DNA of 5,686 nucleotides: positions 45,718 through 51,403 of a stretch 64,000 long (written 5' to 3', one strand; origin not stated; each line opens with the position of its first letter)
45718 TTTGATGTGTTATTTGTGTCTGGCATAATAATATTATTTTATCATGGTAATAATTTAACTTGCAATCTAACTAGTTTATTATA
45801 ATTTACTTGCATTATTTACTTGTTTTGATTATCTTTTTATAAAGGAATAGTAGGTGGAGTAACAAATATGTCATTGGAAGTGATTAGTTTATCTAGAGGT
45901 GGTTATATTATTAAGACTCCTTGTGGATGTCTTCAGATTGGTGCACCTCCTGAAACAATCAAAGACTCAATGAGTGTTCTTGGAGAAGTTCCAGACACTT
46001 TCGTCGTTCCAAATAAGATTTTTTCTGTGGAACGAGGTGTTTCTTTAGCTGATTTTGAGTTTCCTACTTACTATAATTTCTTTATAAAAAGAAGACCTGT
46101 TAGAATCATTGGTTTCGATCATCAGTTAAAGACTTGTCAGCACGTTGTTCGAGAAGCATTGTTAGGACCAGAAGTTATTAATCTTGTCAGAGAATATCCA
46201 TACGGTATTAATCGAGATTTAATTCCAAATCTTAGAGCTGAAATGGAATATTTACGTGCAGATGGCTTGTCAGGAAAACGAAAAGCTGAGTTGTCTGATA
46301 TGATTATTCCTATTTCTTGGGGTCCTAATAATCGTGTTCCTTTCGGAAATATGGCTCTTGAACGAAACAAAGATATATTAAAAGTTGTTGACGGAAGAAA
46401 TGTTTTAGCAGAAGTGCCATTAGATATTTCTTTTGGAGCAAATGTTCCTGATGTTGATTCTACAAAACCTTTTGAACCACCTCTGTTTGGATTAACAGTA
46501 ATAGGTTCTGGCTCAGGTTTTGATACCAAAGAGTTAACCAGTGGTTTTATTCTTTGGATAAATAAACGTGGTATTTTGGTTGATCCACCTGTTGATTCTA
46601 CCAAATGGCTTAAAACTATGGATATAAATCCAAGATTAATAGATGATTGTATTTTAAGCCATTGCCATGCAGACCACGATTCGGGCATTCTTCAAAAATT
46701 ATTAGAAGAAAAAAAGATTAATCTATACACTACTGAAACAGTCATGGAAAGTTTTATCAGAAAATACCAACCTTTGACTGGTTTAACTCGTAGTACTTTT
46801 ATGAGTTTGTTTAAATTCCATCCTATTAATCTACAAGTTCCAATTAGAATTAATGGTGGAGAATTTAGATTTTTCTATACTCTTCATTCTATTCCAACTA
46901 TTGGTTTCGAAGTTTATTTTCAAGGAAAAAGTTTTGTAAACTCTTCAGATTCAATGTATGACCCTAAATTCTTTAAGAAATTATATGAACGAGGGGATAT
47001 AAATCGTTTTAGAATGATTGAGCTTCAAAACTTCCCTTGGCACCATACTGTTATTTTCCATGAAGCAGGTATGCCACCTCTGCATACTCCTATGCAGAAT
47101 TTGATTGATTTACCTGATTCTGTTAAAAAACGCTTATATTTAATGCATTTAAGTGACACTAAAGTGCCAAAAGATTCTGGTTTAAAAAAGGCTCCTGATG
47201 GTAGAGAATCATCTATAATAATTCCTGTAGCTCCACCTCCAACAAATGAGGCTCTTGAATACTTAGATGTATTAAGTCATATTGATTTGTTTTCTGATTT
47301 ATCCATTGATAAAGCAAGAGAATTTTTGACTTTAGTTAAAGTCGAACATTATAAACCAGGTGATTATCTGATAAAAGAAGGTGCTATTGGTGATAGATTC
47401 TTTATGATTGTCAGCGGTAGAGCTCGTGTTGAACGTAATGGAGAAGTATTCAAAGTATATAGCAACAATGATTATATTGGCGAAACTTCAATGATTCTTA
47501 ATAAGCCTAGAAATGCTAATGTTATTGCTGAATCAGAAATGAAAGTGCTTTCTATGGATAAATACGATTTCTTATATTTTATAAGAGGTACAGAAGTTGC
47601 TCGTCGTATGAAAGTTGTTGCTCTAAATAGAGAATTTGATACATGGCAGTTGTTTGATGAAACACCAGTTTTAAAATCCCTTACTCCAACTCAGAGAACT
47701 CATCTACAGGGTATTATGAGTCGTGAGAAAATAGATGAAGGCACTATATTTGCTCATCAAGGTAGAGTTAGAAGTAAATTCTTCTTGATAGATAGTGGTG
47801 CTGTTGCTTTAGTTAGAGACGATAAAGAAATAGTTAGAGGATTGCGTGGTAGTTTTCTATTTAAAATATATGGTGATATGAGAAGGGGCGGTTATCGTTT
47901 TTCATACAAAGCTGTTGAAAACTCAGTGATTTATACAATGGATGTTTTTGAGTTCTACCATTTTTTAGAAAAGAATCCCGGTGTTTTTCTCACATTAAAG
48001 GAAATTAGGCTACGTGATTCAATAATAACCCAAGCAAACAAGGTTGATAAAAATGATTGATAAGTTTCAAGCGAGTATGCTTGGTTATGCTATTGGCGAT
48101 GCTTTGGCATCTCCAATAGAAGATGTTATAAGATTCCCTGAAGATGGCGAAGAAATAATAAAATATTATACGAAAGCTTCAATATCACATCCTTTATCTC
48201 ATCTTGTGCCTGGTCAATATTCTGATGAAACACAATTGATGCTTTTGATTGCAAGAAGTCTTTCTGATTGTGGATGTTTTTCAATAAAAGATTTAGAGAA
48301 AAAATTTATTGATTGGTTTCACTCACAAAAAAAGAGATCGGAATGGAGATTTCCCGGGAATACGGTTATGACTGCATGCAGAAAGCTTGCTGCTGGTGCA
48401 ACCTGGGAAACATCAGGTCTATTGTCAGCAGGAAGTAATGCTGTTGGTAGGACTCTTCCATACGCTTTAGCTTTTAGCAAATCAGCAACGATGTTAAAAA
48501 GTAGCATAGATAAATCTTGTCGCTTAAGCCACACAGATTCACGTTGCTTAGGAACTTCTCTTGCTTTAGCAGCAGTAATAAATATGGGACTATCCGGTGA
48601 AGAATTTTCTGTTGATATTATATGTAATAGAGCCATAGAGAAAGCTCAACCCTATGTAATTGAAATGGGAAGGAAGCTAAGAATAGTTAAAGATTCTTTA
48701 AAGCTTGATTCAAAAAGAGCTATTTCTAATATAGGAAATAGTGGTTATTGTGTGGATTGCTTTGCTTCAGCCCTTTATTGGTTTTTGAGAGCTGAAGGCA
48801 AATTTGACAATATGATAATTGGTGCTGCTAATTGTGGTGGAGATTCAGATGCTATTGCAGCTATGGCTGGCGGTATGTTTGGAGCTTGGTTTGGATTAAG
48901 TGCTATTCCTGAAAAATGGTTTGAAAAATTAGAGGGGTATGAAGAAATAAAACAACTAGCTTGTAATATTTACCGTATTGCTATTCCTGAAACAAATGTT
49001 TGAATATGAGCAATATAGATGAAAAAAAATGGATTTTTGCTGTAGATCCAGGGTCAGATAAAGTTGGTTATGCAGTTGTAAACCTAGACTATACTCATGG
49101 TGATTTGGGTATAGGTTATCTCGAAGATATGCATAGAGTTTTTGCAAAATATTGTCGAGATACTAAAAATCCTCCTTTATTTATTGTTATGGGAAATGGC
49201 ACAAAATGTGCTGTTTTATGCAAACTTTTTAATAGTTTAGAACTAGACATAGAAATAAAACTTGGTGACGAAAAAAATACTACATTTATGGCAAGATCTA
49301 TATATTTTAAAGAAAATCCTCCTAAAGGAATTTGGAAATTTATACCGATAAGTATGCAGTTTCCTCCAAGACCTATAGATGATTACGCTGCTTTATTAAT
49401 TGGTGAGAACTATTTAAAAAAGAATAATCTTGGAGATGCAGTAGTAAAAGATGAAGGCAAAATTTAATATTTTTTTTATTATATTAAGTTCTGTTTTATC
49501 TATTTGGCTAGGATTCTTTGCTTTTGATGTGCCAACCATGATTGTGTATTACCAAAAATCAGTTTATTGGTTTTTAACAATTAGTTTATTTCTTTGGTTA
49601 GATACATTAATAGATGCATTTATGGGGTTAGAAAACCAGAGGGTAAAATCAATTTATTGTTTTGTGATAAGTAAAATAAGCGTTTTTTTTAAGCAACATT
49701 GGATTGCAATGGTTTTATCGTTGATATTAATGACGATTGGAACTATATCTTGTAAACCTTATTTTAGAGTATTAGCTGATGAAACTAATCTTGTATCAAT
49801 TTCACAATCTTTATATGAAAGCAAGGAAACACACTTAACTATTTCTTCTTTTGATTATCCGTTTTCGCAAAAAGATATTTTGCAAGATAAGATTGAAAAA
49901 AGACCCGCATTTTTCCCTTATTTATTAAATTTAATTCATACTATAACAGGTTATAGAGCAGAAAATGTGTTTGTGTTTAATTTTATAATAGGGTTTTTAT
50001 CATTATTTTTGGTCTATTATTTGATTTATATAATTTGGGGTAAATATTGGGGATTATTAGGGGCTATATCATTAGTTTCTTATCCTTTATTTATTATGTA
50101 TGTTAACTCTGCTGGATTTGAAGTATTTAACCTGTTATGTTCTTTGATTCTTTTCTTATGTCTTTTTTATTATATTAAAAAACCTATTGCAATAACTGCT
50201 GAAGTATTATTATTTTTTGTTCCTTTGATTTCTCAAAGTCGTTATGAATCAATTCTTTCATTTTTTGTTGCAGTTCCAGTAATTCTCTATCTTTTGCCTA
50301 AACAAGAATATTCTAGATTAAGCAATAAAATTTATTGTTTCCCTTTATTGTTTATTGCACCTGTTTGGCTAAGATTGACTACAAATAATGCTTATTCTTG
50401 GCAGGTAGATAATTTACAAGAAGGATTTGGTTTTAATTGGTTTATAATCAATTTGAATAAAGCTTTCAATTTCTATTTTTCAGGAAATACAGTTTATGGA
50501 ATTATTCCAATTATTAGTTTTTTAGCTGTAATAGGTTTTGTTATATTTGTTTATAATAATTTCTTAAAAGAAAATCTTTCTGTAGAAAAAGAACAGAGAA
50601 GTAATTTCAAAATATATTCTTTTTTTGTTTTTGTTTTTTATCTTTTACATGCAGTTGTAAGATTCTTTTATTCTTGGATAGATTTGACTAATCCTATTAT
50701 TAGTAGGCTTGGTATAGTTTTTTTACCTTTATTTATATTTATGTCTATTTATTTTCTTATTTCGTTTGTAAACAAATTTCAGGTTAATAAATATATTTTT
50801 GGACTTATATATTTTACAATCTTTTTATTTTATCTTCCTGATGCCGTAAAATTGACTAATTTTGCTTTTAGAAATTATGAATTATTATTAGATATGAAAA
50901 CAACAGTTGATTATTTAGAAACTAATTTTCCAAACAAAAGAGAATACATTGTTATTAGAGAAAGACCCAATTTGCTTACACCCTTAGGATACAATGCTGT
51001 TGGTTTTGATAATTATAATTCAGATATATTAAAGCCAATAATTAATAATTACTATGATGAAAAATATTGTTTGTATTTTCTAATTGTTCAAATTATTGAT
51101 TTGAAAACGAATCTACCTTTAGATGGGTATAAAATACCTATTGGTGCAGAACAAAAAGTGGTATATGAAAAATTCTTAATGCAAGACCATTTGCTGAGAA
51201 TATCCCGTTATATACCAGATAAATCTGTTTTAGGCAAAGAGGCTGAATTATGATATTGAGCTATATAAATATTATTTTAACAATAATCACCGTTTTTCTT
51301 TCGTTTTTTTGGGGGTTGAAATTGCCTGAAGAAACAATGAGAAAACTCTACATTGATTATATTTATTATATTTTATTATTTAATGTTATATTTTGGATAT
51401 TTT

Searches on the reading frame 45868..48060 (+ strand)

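Call 62: search_protein_families(library=pfam, proteins=[window:45868-48060:+], max_evalue=0.0001)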
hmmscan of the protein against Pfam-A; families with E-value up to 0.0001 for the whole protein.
window:45868-48060:+ (730 aa): 2 families
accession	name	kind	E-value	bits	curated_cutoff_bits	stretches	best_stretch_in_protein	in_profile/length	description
PF00027.35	cNMP_binding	-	6.2e-23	81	27.5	1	493-572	2-86/89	Cyclic nucleotide-binding domain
PF12706.13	Lactamase_B_2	-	7.3e-07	29.4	27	1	236-371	3-152/200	Beta-lactamase superfamily domain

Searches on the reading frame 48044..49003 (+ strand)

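Call 62: search_protein_families(library=pfam, proteins=[window:48044-49003:+], max_evalue=0.0001)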
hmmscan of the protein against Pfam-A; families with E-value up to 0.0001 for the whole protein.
window:48044-49003:+ (319 aa): 1 family
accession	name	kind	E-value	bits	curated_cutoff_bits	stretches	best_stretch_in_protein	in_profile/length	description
PF03747.19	ADP_ribosyl_GH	-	1.2e-61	209.4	26.2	1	11-290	2-286/287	ADP-ribosylglycohydrolase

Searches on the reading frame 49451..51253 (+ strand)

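Call 62: search_protein_families(library=pfam, proteins=[window:49451-51253:+], max_evalue=0.0001)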
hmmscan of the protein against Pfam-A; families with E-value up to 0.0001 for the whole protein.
window:49451-51253:+ (600 aa): 1 family
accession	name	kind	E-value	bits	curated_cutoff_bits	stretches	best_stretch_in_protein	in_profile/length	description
PF13231.12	PMT_2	-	1.8e-06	28.7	26.1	1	150-296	1-145/160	Dolichyl-phosphate-mannose-protein mannosyltransferase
